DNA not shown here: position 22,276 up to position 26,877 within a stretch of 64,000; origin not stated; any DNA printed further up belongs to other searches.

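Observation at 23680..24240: PolC retains a full-length exonuclease insert, but 4 of the 5 DEDDh catalytic positions appear substituted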

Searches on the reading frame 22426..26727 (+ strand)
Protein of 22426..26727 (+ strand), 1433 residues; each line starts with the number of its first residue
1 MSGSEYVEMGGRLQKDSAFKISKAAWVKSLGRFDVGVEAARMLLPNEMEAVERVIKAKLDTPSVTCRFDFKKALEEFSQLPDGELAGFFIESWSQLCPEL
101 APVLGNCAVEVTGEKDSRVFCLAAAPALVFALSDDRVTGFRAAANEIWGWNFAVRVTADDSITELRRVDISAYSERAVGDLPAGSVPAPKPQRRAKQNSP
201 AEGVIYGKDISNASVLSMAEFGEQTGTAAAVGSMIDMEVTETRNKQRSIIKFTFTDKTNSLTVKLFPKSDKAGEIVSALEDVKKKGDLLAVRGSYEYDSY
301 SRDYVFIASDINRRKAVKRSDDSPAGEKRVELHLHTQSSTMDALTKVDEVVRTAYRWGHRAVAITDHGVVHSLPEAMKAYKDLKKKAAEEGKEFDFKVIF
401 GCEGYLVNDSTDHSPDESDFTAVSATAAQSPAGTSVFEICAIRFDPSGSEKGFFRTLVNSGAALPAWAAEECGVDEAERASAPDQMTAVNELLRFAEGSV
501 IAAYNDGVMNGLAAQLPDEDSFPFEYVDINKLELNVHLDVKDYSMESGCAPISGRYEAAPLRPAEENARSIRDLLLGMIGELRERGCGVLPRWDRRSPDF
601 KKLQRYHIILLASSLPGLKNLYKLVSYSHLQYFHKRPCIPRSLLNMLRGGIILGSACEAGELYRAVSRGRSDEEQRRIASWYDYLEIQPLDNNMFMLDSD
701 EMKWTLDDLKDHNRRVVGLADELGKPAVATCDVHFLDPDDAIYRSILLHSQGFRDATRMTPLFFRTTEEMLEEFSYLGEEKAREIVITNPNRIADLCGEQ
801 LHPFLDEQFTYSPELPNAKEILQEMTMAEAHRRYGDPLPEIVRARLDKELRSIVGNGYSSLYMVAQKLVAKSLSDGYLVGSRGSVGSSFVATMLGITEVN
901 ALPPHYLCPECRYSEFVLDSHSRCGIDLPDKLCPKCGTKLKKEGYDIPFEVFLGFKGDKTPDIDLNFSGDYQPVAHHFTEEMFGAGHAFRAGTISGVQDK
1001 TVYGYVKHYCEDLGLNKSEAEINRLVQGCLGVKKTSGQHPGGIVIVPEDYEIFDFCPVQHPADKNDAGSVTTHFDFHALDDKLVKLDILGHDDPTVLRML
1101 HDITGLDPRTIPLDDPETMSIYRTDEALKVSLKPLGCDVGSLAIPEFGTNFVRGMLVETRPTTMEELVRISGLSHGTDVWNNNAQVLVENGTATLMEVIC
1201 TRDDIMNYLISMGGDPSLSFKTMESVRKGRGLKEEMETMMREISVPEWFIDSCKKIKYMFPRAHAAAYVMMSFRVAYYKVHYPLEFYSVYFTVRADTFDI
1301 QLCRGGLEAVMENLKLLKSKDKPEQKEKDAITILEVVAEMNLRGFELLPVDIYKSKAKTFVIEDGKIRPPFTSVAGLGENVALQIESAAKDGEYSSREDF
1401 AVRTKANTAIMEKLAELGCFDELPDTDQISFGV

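Call 3: search_protein_families(library=pfam, proteins=[window:22426-26727:+], max_evalue=1)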
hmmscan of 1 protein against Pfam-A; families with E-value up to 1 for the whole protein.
window:22426-26727:+ (1433 aa): 6 families
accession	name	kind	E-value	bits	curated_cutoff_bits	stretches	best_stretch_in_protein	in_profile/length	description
PF07733.18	DNA_pol3_alpha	-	7.3e-54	183.5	23.9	1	821-1090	2-260/260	Bacterial DNA polymerase III alpha NTPase domain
PF02811.25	PHP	-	1e-25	91.4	26.4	1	331-683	1-150/164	PHP domain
PF17657.6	DNA_pol3_finger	-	9e-21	74.4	22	1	1094-1240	2-155/166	Bacterial DNA polymerase III alpha subunit finger domain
PF14579.12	HHH_6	-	2.8e-15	56.7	25.6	1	1344-1424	1-84/90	Helix-hairpin-helix motif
PF01336.31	tRNA_anti-codon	-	0.03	14.7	27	1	239-311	7-72/75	OB-fold nucleic acid binding domain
PF00301.25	Rubredoxin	-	0.12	12.9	23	0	897-912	26-41/47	Rubredoxin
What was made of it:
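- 22426..26727 (+): polC, PolC-type DNA polymerase III alpha subunit, 1433 aa. Pfam PHP, DNA_pol3_alpha, finger and HHH_6 (call 3).
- On PolC-type DNA polymerase III alpha subunit: PHP is split over aa 331-683 (call 3).
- Closest known: Canonical PolC. Different: Pfam RNase_T is no longer detectable (call 3).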

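Call 4: search_protein_families(library=ncbifam, proteins=[window:22426-26727:+], max_evalue=1)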
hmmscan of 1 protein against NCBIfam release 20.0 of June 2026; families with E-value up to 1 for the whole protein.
window:22426-26727:+ (1433 aa): 28 families (the best 25 are shown)
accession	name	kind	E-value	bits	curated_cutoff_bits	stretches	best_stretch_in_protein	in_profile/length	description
NF001688.0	PRK00448.1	equivalog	0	1447.1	873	1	192-1430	207-1442/1445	PolC-type DNA polymerase III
TIGR01405.1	polC_Gram_pos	equivalog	0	1323.5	1043.45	1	226-1430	8-1209/1211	DNA polymerase III subunit alpha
TIGR00594.1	polc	superfamily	3.4e-63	214.1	434.35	5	597-903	77-382/1022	DNA polymerase III subunit alpha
NF005298.0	PRK06826.1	equivalog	3.8e-61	207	1260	5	602-902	84-379/1151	DNA polymerase III subunit alpha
NF004226.0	PRK05673.1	equivalog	5.7e-58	196.7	1002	5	599-903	80-385/1146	DNA polymerase III subunit alpha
NF005617.0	PRK07374.1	equivalog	5.2e-40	137.2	1653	3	597-901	76-389/1170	DNA polymerase III subunit alpha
NF004225.0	PRK05672.1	subfamily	1.4e-31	109.5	939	4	604-901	78-372/1047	error-prone DNA polymerase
NF007079.0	PRK09532.1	equivalog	3.4e-30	105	1525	3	601-902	78-388/876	DNA polymerase III subunit alpha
NF005377.0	PRK06920.1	equivalog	9.9e-28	96.5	1806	4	604-906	76-368/1108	DNA polymerase III subunit alpha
NF005516.0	PRK07135.1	equivalog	1.8e-20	72.8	1084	4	1257-1291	675-709/974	DNA polymerase III DnaE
NF005582.0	PRK07279.1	equivalog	5.1e-17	61.2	1279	2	1256-1322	676-742/1033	DNA polymerase III subunit alpha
NF004550.0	PRK05898.1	equivalog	1.7e-13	49.7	1182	2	817-902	226-315/971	DNA polymerase III subunit alpha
NF005907.0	PRK07883.1-5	equivalog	3.7e-07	28.9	454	1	426-594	37-207/584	DEDD exonuclease domain-containing protein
NF005616.0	PRK07373.1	equivalog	2.2e-06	26.5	646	2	1259-1297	37-75/449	DNA polymerase III subunit alpha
NF005905.0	PRK07883.1-3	equivalog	3e-06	26.1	508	1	426-507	33-113/581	DEDD exonuclease domain-containing protein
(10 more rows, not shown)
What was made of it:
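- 22426..26727 (+): NCBIfam NF001688 1447 bits and TIGR01405 1323 bits, both above their cut-offs (call 4).
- On PolC-type DNA polymerase III alpha subunit: NF001688 1447.1 bits (cut-off 873) and TIGR01405 1323.5 bits (cut-off 1043) (call 4).
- Checked: It scores 1447 bits against the NCBIfam PolC equivalog NF001688, cut-off 873 (call 4).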
